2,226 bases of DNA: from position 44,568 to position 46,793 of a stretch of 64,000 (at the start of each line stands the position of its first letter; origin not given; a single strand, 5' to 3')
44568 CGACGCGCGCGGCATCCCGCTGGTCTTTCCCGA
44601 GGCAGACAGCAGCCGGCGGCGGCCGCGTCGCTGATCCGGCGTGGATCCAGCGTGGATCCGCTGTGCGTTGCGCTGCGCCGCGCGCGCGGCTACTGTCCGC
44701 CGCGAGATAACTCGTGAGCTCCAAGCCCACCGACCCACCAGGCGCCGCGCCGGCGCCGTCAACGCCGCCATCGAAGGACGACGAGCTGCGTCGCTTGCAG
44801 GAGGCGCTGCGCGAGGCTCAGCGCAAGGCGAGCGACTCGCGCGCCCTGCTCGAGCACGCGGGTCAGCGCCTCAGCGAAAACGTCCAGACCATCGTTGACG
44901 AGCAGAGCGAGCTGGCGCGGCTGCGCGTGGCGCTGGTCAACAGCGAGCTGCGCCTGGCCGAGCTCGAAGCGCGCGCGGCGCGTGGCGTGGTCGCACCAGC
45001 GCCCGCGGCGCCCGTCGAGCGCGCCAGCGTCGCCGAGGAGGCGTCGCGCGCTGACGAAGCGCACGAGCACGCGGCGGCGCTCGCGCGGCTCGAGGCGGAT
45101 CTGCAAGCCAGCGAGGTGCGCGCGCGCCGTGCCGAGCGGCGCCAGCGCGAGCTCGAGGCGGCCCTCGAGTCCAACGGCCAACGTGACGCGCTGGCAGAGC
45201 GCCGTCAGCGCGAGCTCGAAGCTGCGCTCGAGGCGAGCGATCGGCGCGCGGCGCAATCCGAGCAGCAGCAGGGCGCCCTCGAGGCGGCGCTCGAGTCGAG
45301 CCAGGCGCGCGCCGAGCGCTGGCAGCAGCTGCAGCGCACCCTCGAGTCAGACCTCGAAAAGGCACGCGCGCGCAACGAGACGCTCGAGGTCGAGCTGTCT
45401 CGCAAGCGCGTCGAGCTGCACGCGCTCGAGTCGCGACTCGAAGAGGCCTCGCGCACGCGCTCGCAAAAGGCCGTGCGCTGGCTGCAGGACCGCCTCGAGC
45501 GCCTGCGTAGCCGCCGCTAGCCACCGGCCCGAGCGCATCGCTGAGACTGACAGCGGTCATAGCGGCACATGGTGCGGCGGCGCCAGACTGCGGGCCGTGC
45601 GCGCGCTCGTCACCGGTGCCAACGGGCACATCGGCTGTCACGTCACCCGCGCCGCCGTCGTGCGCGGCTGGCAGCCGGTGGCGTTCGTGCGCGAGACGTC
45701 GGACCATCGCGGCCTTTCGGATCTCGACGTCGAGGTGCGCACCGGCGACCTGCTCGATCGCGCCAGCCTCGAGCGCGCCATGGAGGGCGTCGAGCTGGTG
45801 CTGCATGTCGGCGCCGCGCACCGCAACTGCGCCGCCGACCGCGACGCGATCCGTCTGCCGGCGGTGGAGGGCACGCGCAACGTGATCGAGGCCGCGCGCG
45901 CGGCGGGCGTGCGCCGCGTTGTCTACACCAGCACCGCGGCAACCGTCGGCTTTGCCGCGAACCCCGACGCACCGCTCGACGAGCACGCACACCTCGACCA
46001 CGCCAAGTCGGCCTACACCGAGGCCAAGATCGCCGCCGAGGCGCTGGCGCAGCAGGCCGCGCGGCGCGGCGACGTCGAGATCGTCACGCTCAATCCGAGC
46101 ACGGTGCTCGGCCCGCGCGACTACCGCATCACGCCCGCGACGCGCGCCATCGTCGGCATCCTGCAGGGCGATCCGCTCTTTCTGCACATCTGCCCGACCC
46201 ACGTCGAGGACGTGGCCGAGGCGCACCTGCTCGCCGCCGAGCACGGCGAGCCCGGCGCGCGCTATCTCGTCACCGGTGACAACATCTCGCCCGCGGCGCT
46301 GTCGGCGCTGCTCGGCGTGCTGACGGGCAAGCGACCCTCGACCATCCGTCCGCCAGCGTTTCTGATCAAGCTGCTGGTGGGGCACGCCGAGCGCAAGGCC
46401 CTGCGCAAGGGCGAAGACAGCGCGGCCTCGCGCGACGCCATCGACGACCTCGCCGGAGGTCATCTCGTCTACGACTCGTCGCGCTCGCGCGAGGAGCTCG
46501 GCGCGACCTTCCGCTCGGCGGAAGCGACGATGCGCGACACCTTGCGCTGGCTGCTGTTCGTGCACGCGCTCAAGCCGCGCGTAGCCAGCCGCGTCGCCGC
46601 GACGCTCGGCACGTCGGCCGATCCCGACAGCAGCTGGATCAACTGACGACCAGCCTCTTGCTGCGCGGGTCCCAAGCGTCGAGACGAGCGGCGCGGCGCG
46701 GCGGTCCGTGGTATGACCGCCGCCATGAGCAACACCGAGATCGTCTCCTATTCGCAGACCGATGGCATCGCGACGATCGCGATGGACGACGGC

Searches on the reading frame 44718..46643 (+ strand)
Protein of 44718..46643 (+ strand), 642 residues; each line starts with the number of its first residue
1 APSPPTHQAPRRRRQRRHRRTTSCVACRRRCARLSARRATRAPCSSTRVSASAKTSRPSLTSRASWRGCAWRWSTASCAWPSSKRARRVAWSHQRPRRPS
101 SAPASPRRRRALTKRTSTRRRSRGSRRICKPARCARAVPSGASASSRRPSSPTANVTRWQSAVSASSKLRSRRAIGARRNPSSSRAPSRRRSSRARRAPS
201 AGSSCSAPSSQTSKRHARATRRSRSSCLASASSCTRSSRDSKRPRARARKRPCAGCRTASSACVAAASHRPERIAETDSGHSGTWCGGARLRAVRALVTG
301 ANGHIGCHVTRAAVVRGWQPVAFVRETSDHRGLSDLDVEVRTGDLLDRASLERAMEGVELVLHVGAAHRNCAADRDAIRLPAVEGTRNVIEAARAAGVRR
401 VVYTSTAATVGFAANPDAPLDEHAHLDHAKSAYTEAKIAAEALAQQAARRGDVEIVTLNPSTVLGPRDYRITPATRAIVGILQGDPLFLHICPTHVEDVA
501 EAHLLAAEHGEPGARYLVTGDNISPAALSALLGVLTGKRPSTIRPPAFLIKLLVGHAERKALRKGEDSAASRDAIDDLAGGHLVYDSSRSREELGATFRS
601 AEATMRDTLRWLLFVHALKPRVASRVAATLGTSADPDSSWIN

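Call 73: search_protein_families(library=pfam, proteins=[window:44718-46643:+], max_evalue=0.0001)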
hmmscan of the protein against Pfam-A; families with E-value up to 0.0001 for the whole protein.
window:44718-46643:+ (642 aa): 8 families
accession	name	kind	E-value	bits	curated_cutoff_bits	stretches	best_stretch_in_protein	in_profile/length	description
PF01370.27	Epimerase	-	3.6e-32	112.1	20.9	1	296-516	1-237/240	NAD dependent epimerase/dehydratase family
PF01073.25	3Beta_HSD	-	1.9e-23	83.4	22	1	297-508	1-230/280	3-beta hydroxysteroid dehydrogenase/isomerase family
PF13460.12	NAD_binding_10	-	1.5e-19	71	27.2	1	300-446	1-133/184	NAD(P)H-binding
PF16363.11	GDP_Man_Dehyd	-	3e-14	53.7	27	1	297-523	1-253/332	GDP-mannose 4,6 dehydratase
PF05368.20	NmrA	-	2e-12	47.7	27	1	297-408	6-109/298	NmrA-like family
PF07993.18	NAD_binding_4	-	9.9e-12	45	20.1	1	346-467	77-211/258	Male sterility protein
PF04321.23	RmlD_sub_bind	-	4e-07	29.8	27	1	295-449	2-141/287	RmlD substrate binding domain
PF02719.21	Polysacc_synt_2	-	5.6e-06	26.2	20.2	1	297-407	2-129/293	Polysaccharide biosynthesis protein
